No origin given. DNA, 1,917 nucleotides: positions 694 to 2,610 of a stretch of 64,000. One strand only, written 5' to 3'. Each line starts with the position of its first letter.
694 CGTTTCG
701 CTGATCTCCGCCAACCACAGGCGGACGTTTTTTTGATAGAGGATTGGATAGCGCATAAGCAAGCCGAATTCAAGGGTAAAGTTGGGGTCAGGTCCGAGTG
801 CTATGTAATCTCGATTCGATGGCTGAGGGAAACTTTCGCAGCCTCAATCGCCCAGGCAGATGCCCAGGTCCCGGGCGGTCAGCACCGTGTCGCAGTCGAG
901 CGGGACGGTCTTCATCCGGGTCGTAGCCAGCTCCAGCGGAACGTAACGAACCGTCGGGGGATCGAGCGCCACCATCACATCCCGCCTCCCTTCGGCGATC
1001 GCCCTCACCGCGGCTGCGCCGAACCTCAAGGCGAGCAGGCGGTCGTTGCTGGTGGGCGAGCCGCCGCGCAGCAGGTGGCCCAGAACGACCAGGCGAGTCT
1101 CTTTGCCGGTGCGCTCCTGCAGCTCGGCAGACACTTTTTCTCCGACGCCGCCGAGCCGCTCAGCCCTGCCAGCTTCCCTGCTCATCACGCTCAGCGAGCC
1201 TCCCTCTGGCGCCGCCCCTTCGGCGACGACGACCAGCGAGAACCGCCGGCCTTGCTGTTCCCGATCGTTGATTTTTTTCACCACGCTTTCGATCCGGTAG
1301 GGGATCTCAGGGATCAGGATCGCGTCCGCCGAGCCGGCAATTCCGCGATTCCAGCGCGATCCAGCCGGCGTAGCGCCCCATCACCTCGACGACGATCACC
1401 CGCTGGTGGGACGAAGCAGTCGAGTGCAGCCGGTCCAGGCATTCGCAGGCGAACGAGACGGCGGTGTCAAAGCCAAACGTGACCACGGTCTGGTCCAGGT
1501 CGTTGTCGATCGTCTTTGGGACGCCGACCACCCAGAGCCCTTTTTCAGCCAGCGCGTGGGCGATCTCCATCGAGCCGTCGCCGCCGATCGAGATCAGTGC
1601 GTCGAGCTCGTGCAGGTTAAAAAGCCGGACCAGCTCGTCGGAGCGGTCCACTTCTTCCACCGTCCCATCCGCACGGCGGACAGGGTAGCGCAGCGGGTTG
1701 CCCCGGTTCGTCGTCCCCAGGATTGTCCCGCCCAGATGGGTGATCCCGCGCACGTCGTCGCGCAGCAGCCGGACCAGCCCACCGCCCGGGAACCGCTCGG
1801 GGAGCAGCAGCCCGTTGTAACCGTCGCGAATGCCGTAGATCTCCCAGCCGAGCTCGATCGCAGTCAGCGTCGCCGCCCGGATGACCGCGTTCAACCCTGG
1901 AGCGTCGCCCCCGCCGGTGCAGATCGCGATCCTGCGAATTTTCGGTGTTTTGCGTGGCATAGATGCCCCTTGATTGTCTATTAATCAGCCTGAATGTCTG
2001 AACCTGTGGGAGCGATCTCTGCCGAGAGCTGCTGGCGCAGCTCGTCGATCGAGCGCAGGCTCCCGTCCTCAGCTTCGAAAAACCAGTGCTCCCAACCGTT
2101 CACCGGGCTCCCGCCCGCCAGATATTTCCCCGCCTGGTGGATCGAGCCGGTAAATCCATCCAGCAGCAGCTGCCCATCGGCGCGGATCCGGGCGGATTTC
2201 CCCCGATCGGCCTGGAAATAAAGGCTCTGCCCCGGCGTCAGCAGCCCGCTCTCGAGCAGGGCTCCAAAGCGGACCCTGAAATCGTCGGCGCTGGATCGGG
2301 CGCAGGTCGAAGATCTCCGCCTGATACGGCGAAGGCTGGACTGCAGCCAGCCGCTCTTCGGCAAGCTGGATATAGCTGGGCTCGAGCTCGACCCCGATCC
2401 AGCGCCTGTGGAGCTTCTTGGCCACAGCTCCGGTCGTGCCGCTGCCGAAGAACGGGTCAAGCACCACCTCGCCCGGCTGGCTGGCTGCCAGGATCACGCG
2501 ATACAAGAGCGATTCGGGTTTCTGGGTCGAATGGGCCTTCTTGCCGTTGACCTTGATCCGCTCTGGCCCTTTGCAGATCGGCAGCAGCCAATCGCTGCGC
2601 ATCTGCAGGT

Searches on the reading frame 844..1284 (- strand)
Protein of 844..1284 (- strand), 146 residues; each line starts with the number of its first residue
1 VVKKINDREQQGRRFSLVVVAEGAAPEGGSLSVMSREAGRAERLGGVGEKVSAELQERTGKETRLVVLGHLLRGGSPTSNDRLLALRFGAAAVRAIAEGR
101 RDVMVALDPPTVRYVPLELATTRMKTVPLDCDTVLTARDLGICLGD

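Call 59: search_protein_families(library=ncbifam, proteins=[window:844-1284:-], max_evalue=0.0001)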
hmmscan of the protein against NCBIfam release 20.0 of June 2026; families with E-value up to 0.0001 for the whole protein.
window:844-1284:- (146 aa): 7 families
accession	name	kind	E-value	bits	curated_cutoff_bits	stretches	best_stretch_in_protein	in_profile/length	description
TIGR02483.1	PFK_mixed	subfamily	6.9e-35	120.7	430.55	1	2-120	204-324/325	phosphofructokinase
NF010674.0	PRK14071.1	equivalog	8.3e-34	117.1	544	1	2-146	217-360/360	ATP-dependent 6-phosphofructokinase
NF002872.1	PRK03202.1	subfamily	2.6e-26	92.4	253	1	1-140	201-321/323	ATP-dependent 6-phosphofructokinase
TIGR02482.1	PFKA_ATP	equivalog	4.5e-17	62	371.35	1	46-118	226-298/301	6-phosphofructokinase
TIGR02478.1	6PF1K_euk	equivalog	9.2e-15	53.9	708.4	1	1-128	228-344/744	6-phosphofructokinase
NF010675.0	PRK14072.1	subfamily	3.3e-09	36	273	1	14-118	237-346/416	diphosphate--fructose-6-phosphate 1-phosphotransferase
NF005301.0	PRK06830.1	equivalog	1e-06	27.5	400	1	5-130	296-425/445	ATP-dependent 6-phosphofructokinase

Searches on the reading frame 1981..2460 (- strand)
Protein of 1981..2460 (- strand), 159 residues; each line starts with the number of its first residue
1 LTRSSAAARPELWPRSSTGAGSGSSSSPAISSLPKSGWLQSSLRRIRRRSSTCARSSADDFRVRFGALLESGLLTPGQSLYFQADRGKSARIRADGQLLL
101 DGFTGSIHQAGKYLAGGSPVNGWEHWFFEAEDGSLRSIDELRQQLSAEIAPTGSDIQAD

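Call 16: search_protein_families(library=pfam, proteins=[window:1981-2460:-], max_evalue=0.001)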
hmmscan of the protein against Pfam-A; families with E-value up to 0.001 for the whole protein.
window:1981-2460:- (159 aa): 1 family
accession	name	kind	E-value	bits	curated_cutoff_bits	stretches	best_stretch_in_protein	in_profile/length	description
PF18755.6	RAMA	-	6.1e-14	52.3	35.2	1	49-148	5-104/107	Restriction Enzyme Adenine Methylase Associated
